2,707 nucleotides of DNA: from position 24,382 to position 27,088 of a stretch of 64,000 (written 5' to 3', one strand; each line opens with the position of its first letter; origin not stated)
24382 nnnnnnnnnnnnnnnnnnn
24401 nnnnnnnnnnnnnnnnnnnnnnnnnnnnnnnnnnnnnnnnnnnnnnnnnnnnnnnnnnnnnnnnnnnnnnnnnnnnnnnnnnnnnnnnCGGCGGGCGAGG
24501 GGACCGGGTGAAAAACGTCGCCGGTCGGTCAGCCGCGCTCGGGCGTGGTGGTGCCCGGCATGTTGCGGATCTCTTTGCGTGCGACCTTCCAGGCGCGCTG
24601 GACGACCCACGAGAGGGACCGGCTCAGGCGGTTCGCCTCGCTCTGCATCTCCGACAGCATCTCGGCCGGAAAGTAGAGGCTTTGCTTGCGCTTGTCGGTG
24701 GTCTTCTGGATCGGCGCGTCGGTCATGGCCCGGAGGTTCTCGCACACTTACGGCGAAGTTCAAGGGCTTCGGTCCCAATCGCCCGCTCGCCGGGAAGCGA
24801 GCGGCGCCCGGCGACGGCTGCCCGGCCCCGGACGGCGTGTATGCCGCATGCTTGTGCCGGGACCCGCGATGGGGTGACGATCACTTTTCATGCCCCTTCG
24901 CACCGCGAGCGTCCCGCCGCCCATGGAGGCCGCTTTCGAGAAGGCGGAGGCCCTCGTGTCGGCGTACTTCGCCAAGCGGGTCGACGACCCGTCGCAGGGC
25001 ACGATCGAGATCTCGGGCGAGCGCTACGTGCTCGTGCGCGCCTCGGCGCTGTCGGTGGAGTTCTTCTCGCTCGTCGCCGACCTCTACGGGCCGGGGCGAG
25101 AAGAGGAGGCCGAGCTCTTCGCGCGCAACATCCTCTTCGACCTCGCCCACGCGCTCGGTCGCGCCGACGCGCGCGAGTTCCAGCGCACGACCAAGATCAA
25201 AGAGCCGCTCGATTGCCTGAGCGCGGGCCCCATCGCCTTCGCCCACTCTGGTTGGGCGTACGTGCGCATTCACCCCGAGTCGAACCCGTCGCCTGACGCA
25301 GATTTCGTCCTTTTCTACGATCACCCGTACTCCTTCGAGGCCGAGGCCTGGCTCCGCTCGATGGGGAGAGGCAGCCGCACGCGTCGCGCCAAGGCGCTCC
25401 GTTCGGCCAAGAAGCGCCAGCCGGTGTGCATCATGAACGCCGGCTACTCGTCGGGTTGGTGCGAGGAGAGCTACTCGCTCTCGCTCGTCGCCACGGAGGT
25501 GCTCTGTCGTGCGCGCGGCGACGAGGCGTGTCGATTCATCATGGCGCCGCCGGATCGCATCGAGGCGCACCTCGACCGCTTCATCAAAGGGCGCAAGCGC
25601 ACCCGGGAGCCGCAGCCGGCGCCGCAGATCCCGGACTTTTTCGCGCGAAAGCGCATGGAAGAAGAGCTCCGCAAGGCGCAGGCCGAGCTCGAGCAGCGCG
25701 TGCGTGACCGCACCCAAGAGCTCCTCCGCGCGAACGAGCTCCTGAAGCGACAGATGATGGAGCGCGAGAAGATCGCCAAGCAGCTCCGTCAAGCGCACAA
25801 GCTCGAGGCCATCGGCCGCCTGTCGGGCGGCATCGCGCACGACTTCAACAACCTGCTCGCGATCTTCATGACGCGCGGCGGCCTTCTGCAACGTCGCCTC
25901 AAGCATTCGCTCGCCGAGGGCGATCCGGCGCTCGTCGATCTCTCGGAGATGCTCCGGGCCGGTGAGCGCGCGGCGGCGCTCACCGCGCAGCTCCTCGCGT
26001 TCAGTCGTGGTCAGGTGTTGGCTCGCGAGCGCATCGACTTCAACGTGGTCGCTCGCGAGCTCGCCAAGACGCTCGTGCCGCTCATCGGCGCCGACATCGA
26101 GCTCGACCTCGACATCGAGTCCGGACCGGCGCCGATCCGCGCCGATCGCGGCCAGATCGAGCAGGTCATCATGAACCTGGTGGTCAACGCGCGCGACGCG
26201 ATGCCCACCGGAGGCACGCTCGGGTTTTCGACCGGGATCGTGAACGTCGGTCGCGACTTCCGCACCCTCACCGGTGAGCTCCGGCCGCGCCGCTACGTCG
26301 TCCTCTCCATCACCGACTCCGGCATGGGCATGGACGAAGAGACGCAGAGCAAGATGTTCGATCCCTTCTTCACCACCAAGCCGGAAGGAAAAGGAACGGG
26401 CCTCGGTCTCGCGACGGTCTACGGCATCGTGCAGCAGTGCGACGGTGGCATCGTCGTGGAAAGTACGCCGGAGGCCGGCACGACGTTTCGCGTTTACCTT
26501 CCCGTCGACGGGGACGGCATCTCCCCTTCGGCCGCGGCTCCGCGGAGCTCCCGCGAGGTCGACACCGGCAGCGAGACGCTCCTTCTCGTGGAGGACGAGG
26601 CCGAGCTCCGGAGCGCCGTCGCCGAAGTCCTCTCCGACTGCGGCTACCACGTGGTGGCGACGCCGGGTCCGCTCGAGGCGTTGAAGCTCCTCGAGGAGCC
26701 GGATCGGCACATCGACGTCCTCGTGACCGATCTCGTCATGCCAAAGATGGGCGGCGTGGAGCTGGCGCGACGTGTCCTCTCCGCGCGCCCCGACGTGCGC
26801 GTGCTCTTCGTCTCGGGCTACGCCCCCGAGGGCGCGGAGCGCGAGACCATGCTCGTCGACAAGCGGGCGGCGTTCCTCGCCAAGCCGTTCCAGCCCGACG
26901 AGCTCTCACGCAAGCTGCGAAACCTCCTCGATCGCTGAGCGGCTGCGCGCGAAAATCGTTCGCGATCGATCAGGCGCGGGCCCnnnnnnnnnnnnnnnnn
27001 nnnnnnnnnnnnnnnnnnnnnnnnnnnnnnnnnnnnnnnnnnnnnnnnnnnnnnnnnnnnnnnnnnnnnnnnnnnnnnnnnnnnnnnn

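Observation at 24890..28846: V4R-domain hybrid histidine kinase followed by an orphan flavin-dependent halogenase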

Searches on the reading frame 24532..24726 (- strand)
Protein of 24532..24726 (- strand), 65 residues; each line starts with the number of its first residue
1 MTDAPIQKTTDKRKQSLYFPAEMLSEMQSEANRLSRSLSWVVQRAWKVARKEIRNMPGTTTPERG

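Call 67: search_protein_families(library=ncbifam, proteins=[window:24532-24726:-], max_evalue=0.01)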
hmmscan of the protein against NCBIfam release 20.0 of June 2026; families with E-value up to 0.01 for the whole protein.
seq(65 aa): 1 family
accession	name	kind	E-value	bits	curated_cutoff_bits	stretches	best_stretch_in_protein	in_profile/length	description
TIGR04563.1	TIGR04563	subfamily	8.4e-30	102.4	65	1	9-58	2-51/53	TIGR04563 family protein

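Call 68: search_protein_families(library=pfam, proteins=[window:24532-24726:-], max_evalue=0.01)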
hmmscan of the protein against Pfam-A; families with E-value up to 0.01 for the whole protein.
seq(65 aa): 0 families

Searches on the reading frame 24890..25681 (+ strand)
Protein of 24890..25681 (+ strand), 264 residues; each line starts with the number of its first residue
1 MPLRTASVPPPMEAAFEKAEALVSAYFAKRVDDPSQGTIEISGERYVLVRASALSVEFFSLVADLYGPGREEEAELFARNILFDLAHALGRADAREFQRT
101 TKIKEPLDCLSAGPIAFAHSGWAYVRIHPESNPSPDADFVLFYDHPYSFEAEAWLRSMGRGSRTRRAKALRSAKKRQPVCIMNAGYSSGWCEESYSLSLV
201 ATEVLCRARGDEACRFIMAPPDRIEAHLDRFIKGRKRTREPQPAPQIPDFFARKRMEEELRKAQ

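Call 44: search_solved_structures(query=window:24890-25681:+, max_evalue=10, show_alignments=2)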
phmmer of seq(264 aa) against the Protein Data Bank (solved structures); distinct sequences matched with E-value up to 10: 4.
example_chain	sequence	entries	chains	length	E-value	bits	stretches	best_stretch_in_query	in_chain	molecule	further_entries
5kbe_A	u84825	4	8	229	0.00051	22.8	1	174-225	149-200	MopR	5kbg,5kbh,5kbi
7vqf_A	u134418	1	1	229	0.0011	21.7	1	175-225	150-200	Phenol sensing regulator, MopR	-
5fru_A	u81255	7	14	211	0.6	12.8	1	176-223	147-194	Positive phenol-degradative gene regulator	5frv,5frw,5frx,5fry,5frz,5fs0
6iy8_A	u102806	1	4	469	0.89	12.2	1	174-223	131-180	Positive regulator CapR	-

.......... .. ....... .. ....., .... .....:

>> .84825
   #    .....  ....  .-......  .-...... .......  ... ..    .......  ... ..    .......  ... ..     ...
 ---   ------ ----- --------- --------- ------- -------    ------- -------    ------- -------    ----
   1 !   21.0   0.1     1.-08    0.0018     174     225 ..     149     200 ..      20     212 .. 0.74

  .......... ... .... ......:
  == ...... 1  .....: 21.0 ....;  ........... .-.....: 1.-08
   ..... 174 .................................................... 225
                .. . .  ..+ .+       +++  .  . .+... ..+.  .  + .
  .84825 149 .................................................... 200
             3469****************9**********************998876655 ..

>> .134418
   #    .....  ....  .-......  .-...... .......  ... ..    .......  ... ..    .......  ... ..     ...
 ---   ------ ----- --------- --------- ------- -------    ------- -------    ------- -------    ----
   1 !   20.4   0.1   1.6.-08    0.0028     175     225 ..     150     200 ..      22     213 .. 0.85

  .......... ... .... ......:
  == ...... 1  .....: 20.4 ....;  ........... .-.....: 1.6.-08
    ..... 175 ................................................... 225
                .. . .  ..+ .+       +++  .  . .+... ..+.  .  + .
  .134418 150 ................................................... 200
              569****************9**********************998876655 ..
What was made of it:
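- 24986..25543 (+): XylR_N + V4R sensor module (residues 33-218). Zinc ligands Cys180, Glu203, Cys206 and Cys214 align with the Cys/Glu/Cys/Cys of MopR. Single-sequence hit to MopR, E=5e-4, with the Cys/Glu columns aligned (call 44).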

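Call 45: find_homologous_proteins(query=window:24890-25615:+, max_evalue=0.001)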
Query seq(242 aa) (242 aa): 585 proteins with E <= 0.001 among 1698 candidates; the best 120 are listed.
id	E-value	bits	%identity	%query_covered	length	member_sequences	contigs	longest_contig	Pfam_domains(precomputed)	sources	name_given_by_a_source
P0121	2.6e-89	317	61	99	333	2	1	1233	PF13426.14,PF13188.14,PF02830.24,PF00989.32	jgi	-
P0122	2.2e-87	311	62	97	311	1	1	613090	PF06505.17,PF02830.24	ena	-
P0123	1.8e-86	308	60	97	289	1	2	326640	PF02830.24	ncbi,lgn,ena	-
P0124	4.0e-86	306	62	96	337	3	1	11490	PF02830.24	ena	-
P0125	7.3e-85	302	59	98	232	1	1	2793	PF02830.24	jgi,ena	-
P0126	8.7e-85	302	60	97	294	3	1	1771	PF02830.24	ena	-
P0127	1.2e-83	298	61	98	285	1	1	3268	PF06505.17,PF02830.24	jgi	jgi:PAS domain-containing protein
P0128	6.1e-83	296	58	96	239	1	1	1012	PF02830.24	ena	-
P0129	1.7e-82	295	60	97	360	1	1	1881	PF06505.17,PF02830.24,PF00512.32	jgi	jgi:two-component system, cell cycle sensor histidine kinase and response regulator CckA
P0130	4.3e-82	293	59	100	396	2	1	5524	PF02830.24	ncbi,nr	ncbi:MAG TPA: hypothetical protein VFU21_21265, partial [Kofleriaceae bacterium]|nr:hypothetical pro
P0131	2.3e-81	291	56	97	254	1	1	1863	PF02830.24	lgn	-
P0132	3.2e-81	290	58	97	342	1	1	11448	PF02830.24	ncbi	-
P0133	4.0e-81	290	60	95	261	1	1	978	PF06505.17,PF02830.24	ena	-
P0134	1.8e-80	288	59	96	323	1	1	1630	PF06505.17,PF02830.24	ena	-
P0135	3.6e-80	287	61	92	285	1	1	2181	PF06505.17,PF02830.24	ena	-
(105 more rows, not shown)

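Call 72: search_solved_structures(query=A2, max_evalue=1, show_alignments=1)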
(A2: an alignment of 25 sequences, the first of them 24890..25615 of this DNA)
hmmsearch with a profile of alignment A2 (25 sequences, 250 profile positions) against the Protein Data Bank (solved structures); distinct sequences matched with E-value up to 1: 5.
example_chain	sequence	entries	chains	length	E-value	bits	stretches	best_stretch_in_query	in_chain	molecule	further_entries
5kbe_A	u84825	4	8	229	8e-12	48.4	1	23-210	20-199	MopR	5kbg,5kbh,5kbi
7vqf_A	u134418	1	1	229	1e-11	48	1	23-210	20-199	Phenol sensing regulator, MopR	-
5fru_A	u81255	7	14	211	3.3e-06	30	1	36-206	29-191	Positive phenol-degradative gene regulator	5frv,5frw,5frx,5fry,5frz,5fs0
6iy8_A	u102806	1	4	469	9.4e-05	25.2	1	89-225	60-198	Positive regulator CapR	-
2osd_A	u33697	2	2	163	0.83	12.3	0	136-206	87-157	Hypothetical protein MJ1460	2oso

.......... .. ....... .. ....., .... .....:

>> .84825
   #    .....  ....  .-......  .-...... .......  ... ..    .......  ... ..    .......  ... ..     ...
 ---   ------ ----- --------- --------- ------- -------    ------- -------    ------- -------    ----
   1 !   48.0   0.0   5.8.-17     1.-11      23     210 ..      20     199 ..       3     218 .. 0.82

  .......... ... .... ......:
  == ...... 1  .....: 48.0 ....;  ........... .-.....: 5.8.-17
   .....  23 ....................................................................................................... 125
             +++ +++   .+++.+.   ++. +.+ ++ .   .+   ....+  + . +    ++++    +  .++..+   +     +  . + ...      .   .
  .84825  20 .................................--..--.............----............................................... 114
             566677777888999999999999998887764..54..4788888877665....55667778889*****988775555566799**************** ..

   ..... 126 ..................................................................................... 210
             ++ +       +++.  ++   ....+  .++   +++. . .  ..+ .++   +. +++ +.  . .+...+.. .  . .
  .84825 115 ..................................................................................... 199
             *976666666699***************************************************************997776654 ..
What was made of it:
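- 24986..25543 (+): Family profile against MopR 5kbe, E=8e-12 (call 72).
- On XylR/DmpR/MopR-type sensor domain: The aligned positions are Phe117 and His145 (call 72).
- Checked: A profile of 25 homologous sensor modules matches the MopR phenol-sensor domain over its whole length (5kbe, E=8e-12), then PoxR (3e-6) and DmpR/CapR (9e-5) (call 72).
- The sensor is homologous to phenol sensors, with the zinc site retained (calls 44, 72). The MopR phenol-contact positions are not conserved (call 72).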

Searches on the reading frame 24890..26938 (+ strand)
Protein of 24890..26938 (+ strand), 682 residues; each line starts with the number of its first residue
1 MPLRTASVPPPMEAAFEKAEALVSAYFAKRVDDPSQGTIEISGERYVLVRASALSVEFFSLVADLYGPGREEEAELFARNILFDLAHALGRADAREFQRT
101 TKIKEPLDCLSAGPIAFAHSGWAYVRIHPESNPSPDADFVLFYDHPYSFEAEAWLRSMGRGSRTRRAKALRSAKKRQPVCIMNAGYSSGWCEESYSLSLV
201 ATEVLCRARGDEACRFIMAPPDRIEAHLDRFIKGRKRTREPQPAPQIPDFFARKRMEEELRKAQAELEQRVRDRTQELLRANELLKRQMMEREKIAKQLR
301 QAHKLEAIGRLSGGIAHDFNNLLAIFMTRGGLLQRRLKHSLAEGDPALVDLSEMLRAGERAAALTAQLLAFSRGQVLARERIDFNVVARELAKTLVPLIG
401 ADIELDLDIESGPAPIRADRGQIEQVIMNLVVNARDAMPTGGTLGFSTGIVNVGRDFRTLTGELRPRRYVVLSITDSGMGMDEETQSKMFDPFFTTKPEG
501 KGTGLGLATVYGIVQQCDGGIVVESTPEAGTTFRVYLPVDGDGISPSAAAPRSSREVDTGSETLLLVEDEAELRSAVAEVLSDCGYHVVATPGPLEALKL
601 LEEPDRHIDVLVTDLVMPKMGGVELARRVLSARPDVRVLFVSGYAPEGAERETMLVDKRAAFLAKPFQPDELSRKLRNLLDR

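Call 7: search_protein_families(library=pfam, proteins=[window:24890-26938:+], max_evalue=0.01)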
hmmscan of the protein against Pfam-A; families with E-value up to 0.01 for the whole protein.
window:24890-26938:+ (682 aa): 4 families
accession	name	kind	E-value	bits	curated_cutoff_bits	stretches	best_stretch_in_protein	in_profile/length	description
PF02518.31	HATPase_c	-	3.7e-21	76.1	26.4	1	419-540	2-110/111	Histidine kinase-, DNA gyrase B-, and HSP90-like ATPase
PF00072.30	Response_reg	-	5.5e-17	62.4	30.2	1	565-676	2-110/111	Response regulator receiver domain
PF02830.23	V4R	-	6.4e-07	29.8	31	1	174-218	16-60/62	V4R domain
PF06505.16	XylR_N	-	4e-05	23.7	23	1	33-127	9-95/101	Activator of aromatic catabolism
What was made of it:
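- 24986..25543 (+): Pfam (call 7).
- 26144..26509 (+): HATPase_c catalytic domain. Pfam, 76.1 bits (call 7).
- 26582..26917 (+): C-terminal receiver (REC) domain. Pfam Response_reg, 62.4 bits (call 7).
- Checked: ORF 24890-26938(+) encodes 682 aa. Pfam finds XylR_N (residues 33-127; 23.7 bits, cutoff 23), V4R (174-218; 29.8 bits, just under the cutoff of 31), HATPase_c and Response_reg (call 7).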

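Call 10: search_protein_families(library=ncbifam, proteins=[window:24890-26938:+], max_evalue=0.01)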
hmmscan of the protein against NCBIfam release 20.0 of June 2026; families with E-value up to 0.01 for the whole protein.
window:24890-26938:+ (682 aa): 136 families (the best 25 are shown)
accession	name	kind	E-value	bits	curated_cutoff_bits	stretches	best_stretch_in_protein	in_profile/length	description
NF046020.1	HisKinCckABruc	equivalog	5.9e-103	345.3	1000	1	288-681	460-868/868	cell cycle histidine kinase CckA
NF010076.0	PRK13557.1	subfamily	3.7e-93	312.8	631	1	292-681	147-534/540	histidine kinase famiy protein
NF046026.1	HisKinCckACaul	equivalog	1.4e-84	284.5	1000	1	290-680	284-676/678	cell cycle histidine kinase CckA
NF010411.0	PRK13837.1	equivalog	1.4e-73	248.2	647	1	285-680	427-812/828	two-component system VirA-like sensor kinase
NF052573.1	HisKinEspAMyxo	equivalog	2.1e-49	168.2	1400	1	281-672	357-742/755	serine histidine kinase EspA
NF052574.1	HisKinEspCMyxo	equivalog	2.5e-46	158.3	1200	1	285-675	394-778/785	serine histidine kinase EspC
NF008468.0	PRK11360.1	equivalog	4e-43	147.7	646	1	286-540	374-609/616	two-component system sensor histidine kinase AtoS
TIGR02956.1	TMAO_torS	equivalog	7.7e-34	116.9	676.5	1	254-680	412-820/967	TMAO reductase system sensor histidine kinase/response regulator TorS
NF047466.1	hybrid_RR_LvrB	exception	1.1e-30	107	500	1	280-539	124-376/377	hybrid histidine kinase/response regulator LvrB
NF007688.0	PRK10364.1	equivalog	2.3e-29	102.5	479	1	286-540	218-452/460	two-component system sensor histidine kinase ZraS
NF038348.1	T2SS_HK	subfamily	2.9e-28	98.7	450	2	416-539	465-573/574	histidine kinase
TIGR02916.1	PEP_his_kin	equivalog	1.5e-23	83.3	300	1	277-538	444-679/679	XrtA/PEP-CTERM system histidine kinase PrsK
NF008302.0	PRK11091.1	equivalog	8.6e-22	77.1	838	1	377-634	351-596/779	aerobic respiration two-component sensor histidine kinase ArcB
NF008543.0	PRK11466.1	equivalog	1e-21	76.5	982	1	410-646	549-765/914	TMAO reductase system sensor histidine kinase/response regulator TorS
NF008099.0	PRK10841.1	equivalog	5.6e-21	74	920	2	413-539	576-690/949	two-component system sensor histidine kinase RcsC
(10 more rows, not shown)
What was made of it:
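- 25832..25852 (+): H-box IAHDFNN, the phospho-accepting histidine region. Lies within the CckA-type match of call 10.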
